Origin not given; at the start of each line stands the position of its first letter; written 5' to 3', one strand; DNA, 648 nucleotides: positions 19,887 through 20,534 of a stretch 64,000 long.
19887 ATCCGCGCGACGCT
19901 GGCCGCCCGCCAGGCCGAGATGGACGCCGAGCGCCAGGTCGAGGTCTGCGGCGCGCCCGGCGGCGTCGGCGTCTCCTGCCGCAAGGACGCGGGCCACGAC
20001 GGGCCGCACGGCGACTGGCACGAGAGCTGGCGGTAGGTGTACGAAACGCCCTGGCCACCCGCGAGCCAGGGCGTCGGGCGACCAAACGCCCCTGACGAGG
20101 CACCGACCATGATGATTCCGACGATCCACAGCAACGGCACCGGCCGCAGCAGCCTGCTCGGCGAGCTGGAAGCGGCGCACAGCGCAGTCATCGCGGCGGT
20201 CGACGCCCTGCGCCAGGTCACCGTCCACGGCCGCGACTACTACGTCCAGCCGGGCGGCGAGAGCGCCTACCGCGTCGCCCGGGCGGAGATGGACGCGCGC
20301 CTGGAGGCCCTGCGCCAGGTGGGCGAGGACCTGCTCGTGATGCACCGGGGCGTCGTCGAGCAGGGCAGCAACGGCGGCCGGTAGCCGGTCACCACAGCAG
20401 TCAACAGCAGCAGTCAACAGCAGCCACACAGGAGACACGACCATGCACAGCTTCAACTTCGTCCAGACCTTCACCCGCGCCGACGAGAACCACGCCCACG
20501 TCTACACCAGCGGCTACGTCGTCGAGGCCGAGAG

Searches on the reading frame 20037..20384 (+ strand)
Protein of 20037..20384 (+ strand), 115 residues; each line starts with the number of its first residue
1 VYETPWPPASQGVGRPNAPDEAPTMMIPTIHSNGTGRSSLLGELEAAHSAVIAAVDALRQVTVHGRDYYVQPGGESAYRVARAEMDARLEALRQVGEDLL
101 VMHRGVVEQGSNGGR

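Call 12: search_protein_families(library=pfam, proteins=[window:20037-20384:+], max_evalue=0.01)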
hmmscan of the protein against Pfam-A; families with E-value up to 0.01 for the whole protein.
window:20037-20384:+ (115 aa): 0 families

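Call 14: search_protein_families(library=phrogs, proteins=[window:20037-20384:+], max_evalue=0.01)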
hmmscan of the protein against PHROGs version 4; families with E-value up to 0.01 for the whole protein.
window:20037-20384:+ (115 aa): 0 families

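Call 97: search_protein_families(library=ncbifam, proteins=[window:20037-20384:+], max_evalue=0.1)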
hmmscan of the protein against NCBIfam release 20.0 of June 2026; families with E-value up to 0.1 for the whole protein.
window:20037-20384:+ (115 aa): 2 families
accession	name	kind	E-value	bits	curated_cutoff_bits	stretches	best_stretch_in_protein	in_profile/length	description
NF052482.1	sulfolyase_CuyA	equivalog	0.011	14.6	450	1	56-114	140-198/332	D-cysteate sulfo-lyase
NF008353.0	PRK11142.1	equivalog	0.022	14.3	341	1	40-100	7-67/307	ribokinase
